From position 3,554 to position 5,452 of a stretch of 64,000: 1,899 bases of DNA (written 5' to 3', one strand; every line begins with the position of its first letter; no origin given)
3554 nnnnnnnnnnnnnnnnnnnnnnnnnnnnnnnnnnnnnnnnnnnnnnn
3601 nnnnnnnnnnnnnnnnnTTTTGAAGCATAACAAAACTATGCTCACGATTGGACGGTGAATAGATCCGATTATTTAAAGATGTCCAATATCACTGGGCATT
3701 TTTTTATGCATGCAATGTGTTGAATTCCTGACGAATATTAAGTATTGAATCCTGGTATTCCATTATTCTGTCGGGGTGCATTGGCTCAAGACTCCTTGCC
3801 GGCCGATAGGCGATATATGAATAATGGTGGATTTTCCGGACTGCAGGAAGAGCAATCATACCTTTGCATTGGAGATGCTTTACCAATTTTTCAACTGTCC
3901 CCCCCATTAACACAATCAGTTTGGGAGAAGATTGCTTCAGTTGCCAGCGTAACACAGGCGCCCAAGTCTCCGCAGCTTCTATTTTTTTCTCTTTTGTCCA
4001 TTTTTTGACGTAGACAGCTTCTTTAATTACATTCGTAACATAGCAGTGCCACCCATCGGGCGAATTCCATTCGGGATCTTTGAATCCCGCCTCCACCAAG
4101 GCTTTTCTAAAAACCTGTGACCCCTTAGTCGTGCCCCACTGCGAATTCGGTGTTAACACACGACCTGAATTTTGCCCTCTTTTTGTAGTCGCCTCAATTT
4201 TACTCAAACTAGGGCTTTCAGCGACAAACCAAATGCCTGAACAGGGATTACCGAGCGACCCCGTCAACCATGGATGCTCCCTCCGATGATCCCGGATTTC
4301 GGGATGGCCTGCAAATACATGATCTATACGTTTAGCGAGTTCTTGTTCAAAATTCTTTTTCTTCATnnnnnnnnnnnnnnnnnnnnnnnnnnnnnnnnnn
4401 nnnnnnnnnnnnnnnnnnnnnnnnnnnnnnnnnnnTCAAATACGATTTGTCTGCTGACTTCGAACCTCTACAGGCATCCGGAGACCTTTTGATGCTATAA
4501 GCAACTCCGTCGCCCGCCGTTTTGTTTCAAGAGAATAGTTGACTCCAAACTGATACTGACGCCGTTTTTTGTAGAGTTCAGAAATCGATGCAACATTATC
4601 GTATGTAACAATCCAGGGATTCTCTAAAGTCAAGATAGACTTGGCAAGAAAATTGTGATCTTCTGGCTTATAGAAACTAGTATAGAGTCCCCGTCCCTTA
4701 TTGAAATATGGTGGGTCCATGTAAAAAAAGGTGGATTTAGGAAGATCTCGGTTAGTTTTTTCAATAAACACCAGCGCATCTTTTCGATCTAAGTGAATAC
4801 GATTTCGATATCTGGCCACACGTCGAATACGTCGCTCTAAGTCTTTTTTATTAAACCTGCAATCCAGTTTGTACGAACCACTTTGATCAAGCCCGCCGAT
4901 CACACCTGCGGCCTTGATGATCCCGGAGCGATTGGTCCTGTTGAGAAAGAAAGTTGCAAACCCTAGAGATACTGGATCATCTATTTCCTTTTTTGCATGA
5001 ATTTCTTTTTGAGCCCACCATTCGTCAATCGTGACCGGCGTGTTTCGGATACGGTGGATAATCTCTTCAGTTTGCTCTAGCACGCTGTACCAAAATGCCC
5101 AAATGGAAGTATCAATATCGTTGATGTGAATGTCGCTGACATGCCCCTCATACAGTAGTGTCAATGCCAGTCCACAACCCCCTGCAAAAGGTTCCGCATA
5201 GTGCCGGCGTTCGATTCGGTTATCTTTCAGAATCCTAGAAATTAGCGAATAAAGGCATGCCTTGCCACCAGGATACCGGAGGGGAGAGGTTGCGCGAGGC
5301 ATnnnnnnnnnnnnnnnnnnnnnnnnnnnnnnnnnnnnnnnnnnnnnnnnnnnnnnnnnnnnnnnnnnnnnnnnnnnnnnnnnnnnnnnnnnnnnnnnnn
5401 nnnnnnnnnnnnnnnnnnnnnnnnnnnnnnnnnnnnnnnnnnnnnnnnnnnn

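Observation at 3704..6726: Candidate three-gene defence operon: ParB-like/HEPN-like protein + Dam-type MTase + UDG-fold protein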

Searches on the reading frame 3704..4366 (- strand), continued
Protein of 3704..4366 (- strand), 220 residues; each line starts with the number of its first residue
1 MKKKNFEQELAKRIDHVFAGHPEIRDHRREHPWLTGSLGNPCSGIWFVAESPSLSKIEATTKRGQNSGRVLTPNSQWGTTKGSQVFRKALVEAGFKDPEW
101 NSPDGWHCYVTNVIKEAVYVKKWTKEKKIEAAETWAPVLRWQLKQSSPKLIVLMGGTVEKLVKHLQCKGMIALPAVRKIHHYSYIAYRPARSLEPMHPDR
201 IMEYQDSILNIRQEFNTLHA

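Call 92: search_protein_representatives(alignment_id=A1)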
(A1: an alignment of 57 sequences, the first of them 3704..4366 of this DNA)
Query: 57 sequences, 219 profile positions. Proteins with E-value up to 0.001 (for the whole library): 337; up to 1e-10: 254; up to 1e-30: 121. The best 150 are listed.
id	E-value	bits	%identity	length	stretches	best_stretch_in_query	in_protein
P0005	2.1e-90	318.2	-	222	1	2-217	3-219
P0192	7.4e-86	303.3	-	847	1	4-216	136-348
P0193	1.5e-85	302.3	-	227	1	6-217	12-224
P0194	1.3e-84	299.3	-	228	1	4-217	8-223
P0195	6.1e-80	284.0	-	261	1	2-214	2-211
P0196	1.0e-78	280.0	-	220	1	3-217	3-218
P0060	2.7e-78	278.6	-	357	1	4-215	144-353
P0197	3.9e-78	278.1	-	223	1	4-214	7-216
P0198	1.0e-75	270.2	-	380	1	6-210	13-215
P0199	1.3e-75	269.8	-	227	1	3-215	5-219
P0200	1.6e-75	269.5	-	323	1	5-216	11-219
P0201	2.6e-74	265.6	-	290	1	3-215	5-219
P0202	4.4e-74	264.8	-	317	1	9-214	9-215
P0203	6.2e-74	264.3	-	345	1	5-216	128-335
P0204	1.4e-70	253.4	-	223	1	4-216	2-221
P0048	2.7e-66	239.3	-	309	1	2-157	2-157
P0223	3.5e-63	229.2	-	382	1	4-217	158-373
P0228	9.2e-59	214.7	-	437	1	6-215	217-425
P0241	6.7e-53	195.6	-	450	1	9-216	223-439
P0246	8.0e-52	192.1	-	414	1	6-214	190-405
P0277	3.0e-38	147.7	-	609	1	19-183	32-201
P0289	2.7e-35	138.0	-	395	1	5-183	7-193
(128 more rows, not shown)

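Call 93: search_protein_families(library=pfam, proteins=[P0192, P0060, P0203, P0223, P0228, P0241, P0246, P0277, P0198, P0289], max_evalue=0.001)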
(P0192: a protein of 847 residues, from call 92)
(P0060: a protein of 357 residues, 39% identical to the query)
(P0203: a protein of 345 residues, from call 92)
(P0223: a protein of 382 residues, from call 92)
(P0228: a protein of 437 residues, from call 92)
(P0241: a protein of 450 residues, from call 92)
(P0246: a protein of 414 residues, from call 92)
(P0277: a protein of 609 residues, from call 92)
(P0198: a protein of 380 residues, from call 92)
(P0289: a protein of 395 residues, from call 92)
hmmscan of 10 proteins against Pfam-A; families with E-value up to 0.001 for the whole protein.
P0192 (847 aa): 3 families
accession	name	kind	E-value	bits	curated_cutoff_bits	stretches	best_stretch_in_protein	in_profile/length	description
PF00069.31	Pkinase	-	7.6e-36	124.3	31.7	1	408-668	1-251/263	Protein kinase domain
PF07714.23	PK_Tyr_Ser-Thr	-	5.3e-21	75.5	23.1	1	411-668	4-248/258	Protein tyrosine and serine/threonine kinase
PF03167.25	UDG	-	8.5e-09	36.1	24.3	1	171-321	4-125/141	Uracil DNA glycosylase superfamily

P0060 (357 aa): 1 family
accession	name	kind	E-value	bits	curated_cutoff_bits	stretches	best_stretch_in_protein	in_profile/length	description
PF03167.25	UDG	-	6.4e-06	26.7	24.3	1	179-328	4-126/141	Uracil DNA glycosylase superfamily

P0203 (345 aa): 1 family
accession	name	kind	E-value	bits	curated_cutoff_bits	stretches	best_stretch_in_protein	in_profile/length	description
PF03167.25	UDG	-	2.1e-07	31.6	24.3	1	192-324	28-125/141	Uracil DNA glycosylase superfamily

P0223 (382 aa): 3 families
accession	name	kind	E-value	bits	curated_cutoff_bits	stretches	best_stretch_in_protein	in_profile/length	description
PF25212.1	HVO_A0114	-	7.2e-20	71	27.6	1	35-117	6-84/84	HVO_A0114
PF03167.25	UDG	-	1.4e-08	35.4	24.3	1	193-347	4-127/141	Uracil DNA glycosylase superfamily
PF01047.28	MarR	-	0.00016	22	24.6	1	49-96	1-48/59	MarR family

P0228 (437 aa): 1 family
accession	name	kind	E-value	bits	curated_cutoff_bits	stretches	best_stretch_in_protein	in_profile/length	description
PF03167.25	UDG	-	8.3e-06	26.4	24.3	1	251-370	4-98/141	Uracil DNA glycosylase superfamily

P0241 (450 aa): 1 family
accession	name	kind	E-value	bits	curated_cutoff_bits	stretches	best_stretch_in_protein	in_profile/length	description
PF03167.25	UDG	-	0.00082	19.9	24.3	0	302-386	34-102/141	Uracil DNA glycosylase superfamily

P0246 (414 aa): 1 family
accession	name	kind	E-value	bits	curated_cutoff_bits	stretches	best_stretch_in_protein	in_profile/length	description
PF03167.25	UDG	-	2.2e-06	28.3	24.3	1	228-354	3-102/141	Uracil DNA glycosylase superfamily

P0277 (609 aa): 1 family
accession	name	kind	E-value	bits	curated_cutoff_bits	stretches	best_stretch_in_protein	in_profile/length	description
PF03167.25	UDG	-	1.8e-06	28.5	24.3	1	56-183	8-101/141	Uracil DNA glycosylase superfamily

P0198 (380 aa): 1 family
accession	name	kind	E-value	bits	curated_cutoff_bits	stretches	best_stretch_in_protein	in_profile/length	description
PF03167.25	UDG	-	2.4e-08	34.6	24.3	1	46-164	4-98/141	Uracil DNA glycosylase superfamily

P0289 (395 aa): 1 family
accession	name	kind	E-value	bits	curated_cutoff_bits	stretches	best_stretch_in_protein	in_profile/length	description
PF03167.25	UDG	-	7.9e-09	36.2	24.3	1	47-205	8-136/141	Uracil DNA glycosylase superfamily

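Call 95: list_cluster_members(proteins=[P0014, P0021, P0048, P0007, P0017, P0018, P0069])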
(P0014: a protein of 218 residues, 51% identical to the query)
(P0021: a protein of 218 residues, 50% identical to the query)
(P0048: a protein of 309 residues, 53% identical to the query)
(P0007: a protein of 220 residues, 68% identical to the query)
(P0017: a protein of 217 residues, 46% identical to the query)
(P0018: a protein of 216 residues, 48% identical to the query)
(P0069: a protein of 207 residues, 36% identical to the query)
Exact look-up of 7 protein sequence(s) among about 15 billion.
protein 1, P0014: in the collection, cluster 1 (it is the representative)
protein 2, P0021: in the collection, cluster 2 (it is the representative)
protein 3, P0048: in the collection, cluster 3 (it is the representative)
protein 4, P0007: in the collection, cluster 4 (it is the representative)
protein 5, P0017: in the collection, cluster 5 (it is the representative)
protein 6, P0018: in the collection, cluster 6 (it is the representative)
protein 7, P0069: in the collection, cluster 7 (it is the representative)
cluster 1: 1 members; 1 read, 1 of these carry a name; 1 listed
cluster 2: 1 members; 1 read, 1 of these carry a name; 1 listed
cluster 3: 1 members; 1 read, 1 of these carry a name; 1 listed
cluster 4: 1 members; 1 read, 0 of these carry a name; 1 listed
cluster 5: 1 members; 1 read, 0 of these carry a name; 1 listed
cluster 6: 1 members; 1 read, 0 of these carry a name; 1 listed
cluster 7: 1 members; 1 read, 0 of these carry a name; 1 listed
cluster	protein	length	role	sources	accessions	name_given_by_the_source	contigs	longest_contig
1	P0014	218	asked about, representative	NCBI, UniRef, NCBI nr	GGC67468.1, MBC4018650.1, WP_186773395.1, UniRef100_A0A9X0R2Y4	hypothetical protein GCM10011504_51780 [Siccirubricoccus deserti] | Uracil-DNA glycosylase-like domain-containing protein n=1 Tax=Siccirubricoccus deserti ... | uracil-DNA glycosylase family protein [Siccirubricoccus deserti]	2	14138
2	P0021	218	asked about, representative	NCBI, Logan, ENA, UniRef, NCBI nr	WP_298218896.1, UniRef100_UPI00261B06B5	uracil-DNA glycosylase family protein [Halothiobacillus sp.] | uracil-DNA glycosylase family protein n=1 Tax=Halothiobacillus sp. TaxID=1891311 ...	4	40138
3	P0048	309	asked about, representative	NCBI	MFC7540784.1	uracil-DNA glycosylase family protein [Siccirubricoccus deserti]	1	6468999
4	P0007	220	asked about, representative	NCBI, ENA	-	-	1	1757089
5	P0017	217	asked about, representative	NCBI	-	-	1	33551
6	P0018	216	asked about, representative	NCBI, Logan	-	-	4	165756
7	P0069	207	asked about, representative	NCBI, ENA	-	-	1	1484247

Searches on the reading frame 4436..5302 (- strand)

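Call 3: search_protein_families(library=pfam, proteins=[window:4436-5302:-], max_evalue=0.1)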
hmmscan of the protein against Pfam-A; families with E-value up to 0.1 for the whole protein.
window:4436-5302:- (288 aa): 2 families
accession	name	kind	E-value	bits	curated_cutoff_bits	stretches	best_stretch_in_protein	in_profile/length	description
PF02086.21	MethyltransfD12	-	2.3e-18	67.3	22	1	10-247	1-242/253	D12 class N6 adenine-specific DNA methyltransferase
PF04948.18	Pox_A51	-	0.086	12.1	20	0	151-186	69-104/337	Poxvirus A51 protein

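Call 4: search_protein_families(library=padloc, proteins=[window:4436-5302:-], max_evalue=0.1)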
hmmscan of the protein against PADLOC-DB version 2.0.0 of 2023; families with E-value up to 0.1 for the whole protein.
window:4436-5302:- (288 aa): 15 families
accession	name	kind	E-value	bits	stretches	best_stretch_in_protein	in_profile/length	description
PDLC04018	PD-Lambda-5_B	-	3e-121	402.2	1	1-284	1-283/291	-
PDLC03358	MTase_II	-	5.1e-105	349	1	2-284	2-285/301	Type II methyltransferase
PDLC04019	PD-Lambda-5_B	-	1.2e-58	195.7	1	5-165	4-163/167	-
PDLC03247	MTase_II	-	6.8e-28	95.7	1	5-269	3-262/282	Type II methyltransferase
PDLC03294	MTase_II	-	6.9e-17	60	1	5-264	5-259/272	Type II methyltransferase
PDLC03717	oMTase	-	2.6e-15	54.6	1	5-269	3-263/285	orphan methyltransferase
PDLC03735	oMTase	-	2.8e-14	51.2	1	8-228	11-231/284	orphan methyltransferase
PDLC03244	MTase_II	-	1e-11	42.5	1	7-234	30-249/295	Type II methyltransferase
PDLC03253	MTase_II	-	6.1e-09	34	1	31-221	26-200/253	Type II methyltransferase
PDLC03729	oMTase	-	1.5e-08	32.5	1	5-259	5-252/275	orphan methyltransferase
PDLC03383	MTase_II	-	5.8e-06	23.9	1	5-86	19-94/318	Type II methyltransferase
PDLC03349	MTase_II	-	7.5e-05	19.9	1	8-86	9-83/374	Type II methyltransferase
PDLC03302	MTase_II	-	0.00093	16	1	8-200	363-543/626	Type II methyltransferase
PDLC03289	MTase_II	-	0.0057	14.1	1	8-112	17-115/337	Type II methyltransferase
PDLC03341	MTase_II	-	0.045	11.2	1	9-84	20-93/316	Type II methyltransferase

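Call 5: search_protein_families(library=ncbifam, proteins=[window:4436-5302:-], max_evalue=0.1)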
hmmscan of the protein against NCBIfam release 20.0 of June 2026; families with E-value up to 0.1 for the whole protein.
window:4436-5302:- (288 aa): 1 family
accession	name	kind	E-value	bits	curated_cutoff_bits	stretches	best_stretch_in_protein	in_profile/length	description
TIGR00571.1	dam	subfamily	5.9e-15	55.7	114.85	1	6-263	3-255/267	Dam family site-specific DNA-(adenine-N6)-methyltransferase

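Call 49: search_protein_families(library=phrogs, proteins=[window:4436-5302:-], max_evalue=0.001)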
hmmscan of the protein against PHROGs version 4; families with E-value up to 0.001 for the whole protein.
window:4436-5302:- (288 aa): 3 families
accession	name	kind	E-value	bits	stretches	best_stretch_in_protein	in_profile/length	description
phrog_56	-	other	3.4e-54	186.2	1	1-278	58-329/647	DNA methyltransferase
phrog_1996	-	other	1.1e-10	42.6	1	151-270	19-139/150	DNA methyltransferase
phrog_26700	-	unknown function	0.00076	19.1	0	9-259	11-258/552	-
